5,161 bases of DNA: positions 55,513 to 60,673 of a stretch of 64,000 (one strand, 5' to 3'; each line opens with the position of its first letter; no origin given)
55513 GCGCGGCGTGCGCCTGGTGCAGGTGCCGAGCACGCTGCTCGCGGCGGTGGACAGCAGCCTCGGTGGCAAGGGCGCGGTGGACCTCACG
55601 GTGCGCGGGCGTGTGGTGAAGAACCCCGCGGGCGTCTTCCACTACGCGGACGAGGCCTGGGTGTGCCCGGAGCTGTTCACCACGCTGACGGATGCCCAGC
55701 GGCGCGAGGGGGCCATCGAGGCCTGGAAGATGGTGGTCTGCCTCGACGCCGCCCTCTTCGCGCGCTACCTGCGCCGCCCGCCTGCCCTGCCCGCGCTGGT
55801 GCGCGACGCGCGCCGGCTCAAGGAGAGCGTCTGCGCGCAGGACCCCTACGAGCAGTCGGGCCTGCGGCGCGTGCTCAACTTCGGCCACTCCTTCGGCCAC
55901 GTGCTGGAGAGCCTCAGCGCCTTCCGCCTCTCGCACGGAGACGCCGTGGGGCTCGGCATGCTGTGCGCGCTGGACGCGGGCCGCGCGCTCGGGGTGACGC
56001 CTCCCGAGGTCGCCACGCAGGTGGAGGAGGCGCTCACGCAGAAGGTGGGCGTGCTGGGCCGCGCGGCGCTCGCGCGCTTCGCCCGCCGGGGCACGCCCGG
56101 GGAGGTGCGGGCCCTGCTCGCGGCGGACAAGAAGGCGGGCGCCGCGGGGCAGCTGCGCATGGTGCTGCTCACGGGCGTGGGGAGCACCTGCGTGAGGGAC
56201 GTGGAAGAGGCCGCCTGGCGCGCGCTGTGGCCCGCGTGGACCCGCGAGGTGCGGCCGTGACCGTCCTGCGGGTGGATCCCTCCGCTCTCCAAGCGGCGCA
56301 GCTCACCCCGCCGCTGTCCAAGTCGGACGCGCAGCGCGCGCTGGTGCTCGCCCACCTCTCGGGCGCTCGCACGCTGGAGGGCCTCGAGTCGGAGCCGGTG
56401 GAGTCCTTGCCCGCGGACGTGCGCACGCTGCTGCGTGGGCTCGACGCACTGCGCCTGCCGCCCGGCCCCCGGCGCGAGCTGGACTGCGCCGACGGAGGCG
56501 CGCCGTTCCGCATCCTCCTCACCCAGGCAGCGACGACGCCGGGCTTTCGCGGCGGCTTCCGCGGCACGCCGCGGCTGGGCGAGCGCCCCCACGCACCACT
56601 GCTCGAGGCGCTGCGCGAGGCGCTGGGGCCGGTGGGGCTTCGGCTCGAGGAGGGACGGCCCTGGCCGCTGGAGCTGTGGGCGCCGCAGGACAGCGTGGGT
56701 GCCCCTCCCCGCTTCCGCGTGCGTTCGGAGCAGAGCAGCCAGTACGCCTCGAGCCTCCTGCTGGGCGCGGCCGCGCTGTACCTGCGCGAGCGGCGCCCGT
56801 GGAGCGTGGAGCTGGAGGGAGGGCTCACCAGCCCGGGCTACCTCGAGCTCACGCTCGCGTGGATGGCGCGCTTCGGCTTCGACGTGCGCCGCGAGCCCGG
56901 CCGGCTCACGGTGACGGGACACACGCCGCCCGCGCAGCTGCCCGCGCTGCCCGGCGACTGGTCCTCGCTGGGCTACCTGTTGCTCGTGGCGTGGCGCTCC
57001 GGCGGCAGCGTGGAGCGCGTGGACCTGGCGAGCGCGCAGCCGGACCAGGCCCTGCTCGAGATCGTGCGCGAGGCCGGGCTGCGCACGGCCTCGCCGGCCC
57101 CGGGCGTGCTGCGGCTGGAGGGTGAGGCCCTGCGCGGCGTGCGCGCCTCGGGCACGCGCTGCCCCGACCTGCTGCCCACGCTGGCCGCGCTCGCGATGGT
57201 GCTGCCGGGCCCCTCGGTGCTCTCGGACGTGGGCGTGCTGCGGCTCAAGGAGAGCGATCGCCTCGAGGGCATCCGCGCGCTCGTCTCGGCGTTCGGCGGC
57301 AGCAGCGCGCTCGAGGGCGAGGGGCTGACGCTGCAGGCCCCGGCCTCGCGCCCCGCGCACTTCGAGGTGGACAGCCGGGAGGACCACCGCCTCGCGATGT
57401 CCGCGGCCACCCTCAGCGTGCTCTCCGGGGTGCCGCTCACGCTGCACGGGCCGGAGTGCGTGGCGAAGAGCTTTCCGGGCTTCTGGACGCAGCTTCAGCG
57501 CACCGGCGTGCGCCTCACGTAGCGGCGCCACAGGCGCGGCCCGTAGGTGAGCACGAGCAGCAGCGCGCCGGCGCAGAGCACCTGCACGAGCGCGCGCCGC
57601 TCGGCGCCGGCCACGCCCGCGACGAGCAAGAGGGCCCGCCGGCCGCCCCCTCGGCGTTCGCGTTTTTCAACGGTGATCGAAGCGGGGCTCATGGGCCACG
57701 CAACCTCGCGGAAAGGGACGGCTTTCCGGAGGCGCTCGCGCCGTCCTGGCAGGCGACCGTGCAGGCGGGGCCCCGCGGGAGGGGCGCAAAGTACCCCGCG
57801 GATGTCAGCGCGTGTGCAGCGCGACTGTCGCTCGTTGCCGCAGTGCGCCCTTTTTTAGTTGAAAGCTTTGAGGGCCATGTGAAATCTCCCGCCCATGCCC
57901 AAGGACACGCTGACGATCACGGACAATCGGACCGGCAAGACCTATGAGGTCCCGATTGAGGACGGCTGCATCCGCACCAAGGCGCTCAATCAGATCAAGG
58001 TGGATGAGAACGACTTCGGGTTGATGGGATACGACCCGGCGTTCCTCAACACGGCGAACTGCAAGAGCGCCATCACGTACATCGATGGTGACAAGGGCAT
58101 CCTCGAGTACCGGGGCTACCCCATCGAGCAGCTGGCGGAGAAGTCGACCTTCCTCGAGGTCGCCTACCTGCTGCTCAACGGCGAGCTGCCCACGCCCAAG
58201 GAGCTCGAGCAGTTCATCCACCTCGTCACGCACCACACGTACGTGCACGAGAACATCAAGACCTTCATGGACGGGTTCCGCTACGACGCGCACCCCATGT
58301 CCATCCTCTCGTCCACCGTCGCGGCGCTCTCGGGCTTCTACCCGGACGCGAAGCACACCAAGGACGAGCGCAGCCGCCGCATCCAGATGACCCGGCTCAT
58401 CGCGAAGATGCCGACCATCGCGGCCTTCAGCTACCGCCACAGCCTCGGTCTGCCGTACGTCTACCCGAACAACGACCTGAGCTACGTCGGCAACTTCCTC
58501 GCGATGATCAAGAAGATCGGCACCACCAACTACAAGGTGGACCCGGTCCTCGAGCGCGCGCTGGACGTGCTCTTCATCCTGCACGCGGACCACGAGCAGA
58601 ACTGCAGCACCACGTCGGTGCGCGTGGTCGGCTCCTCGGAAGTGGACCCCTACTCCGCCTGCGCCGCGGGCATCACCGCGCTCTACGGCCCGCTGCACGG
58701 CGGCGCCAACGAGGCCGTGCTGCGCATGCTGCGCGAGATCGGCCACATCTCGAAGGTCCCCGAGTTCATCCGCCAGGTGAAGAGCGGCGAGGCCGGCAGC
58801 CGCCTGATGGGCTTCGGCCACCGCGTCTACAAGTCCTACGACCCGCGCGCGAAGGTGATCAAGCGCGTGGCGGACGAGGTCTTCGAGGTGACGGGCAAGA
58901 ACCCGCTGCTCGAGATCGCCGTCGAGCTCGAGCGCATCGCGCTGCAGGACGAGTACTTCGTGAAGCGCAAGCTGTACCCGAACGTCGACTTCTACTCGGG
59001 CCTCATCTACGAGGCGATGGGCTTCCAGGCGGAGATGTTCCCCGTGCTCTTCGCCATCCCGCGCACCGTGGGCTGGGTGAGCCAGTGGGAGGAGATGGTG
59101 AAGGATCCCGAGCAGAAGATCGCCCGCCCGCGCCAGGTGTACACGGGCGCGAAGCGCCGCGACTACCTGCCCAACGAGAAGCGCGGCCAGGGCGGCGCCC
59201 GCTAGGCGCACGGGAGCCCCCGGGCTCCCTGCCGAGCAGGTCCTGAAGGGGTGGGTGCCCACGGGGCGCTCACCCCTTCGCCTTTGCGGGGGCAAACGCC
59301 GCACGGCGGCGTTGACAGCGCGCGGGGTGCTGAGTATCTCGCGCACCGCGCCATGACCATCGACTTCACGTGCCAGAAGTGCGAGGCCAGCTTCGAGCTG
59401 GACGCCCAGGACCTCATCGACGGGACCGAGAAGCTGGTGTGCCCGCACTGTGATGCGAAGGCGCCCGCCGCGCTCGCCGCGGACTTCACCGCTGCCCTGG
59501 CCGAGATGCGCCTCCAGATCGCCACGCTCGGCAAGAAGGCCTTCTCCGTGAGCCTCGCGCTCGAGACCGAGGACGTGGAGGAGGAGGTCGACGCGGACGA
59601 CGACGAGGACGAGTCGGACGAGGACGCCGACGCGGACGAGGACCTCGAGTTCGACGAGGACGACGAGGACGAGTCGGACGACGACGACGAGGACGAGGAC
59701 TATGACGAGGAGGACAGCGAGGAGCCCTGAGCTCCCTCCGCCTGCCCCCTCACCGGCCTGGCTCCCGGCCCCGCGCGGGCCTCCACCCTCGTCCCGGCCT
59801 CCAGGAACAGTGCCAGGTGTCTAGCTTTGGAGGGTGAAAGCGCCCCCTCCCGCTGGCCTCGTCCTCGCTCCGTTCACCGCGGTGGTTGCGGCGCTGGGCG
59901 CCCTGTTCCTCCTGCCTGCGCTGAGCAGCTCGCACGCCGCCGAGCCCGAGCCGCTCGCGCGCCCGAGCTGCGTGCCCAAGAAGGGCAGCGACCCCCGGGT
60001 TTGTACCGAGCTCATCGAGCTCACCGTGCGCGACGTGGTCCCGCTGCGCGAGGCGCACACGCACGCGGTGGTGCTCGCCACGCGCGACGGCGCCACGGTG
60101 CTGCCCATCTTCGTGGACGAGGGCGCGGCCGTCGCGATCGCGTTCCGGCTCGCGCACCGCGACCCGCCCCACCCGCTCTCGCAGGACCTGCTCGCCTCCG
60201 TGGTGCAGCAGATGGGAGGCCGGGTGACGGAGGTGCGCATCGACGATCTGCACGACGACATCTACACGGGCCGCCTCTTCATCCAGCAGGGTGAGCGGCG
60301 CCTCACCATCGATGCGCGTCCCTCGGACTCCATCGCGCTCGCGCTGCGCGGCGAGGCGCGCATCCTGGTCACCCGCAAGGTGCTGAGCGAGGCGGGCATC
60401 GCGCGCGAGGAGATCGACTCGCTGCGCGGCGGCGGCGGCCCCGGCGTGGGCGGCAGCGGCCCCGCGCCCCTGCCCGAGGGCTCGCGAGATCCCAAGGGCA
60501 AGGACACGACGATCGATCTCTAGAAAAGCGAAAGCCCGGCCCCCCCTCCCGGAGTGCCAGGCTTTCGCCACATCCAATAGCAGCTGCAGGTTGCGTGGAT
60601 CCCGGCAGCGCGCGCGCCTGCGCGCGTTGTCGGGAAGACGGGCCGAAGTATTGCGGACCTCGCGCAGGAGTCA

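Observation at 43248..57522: Divergent menaquinone (menFDHACE) and shikimate-pathway (DAHP synthase, menG, aroK, aroDE, aroC, aroB, aroA) supra-operon sharing one promoter region; menB absent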

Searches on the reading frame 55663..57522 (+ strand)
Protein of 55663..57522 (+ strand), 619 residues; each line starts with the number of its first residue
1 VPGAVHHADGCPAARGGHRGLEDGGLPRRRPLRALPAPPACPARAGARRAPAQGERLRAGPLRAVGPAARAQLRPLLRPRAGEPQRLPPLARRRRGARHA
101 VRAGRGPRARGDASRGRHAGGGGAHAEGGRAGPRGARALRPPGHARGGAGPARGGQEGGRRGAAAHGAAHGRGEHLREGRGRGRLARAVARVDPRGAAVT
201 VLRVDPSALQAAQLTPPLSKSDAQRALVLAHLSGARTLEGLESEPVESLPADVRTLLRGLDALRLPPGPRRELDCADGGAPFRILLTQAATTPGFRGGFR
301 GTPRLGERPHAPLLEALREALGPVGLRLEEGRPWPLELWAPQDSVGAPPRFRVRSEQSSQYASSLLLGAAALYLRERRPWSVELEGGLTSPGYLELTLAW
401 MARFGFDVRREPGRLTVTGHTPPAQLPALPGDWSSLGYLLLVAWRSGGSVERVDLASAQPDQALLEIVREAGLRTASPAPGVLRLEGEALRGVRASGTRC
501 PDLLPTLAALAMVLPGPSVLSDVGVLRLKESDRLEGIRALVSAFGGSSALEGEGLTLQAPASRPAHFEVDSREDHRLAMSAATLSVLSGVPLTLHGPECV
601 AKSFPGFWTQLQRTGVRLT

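Call 5: search_protein_families(library=pfam, proteins=[window:55663-57522:+], max_evalue=0.01)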
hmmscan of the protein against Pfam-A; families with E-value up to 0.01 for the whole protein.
window:55663-57522:+ (619 aa): 1 family
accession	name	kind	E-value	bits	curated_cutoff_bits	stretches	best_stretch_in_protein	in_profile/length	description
PF00275.25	EPSP_synthase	-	1.3e-34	120.1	22.8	1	269-611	82-417/417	EPSP synthase (3-phosphoshikimate 1-carboxyvinyltransferase)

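Call 8: search_protein_families(library=ncbifam, proteins=[window:55663-57522:+], max_evalue=0.001)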
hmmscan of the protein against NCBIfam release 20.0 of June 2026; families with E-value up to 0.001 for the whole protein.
window:55663-57522:+ (619 aa): 3 families
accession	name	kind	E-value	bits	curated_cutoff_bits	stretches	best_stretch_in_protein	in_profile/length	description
TIGR01356.1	aroA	equivalog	2.5e-55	188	287.25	1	214-615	3-413/415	3-phosphoshikimate 1-carboxyvinyltransferase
NF008816.0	PRK11860.1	equivalog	3.8e-32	111.2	943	1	271-612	88-433/662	bifunctional 3-phosphoshikimate 1-carboxyvinyltransferase/cytidylate kinase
NF011381.1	PRK14806.1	equivalog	2.4e-12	46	902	1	274-618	390-730/733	bifunctional prephenate dehydrogenase/3-phosphoshikimate 1-carboxyvinyltransferase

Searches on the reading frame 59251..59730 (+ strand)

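Call 13: search_protein_families(library=pfam, proteins=[window:59251-59730:+], max_evalue=0.001)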
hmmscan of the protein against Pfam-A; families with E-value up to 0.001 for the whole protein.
window:59251-59730:+ (159 aa): 3 families
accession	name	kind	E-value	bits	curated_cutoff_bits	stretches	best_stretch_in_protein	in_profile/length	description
PF25206.1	DUF7836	-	1.6e-05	25.1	26.7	1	36-74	5-43/59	Domain of unknown function (DUF7836)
PF13717.11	Zn_ribbon_4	-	3.2e-05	24.2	30.3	1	39-69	3-33/36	zinc-ribbon domain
PF09723.15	Zn_ribbon_8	-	0.00039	20.8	34.4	1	38-69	5-34/41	Zinc ribbon domain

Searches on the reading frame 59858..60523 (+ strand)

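Call 13: search_protein_families(library=pfam, proteins=[window:59858-60523:+], max_evalue=0.001)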
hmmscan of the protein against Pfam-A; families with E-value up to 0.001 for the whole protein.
window:59858-60523:+ (221 aa): 1 family
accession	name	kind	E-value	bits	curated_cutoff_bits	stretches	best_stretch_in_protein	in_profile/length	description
PF02577.19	BFN_dom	-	3.9e-32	110.8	27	1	71-182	1-110/112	Bifunctional nuclease domain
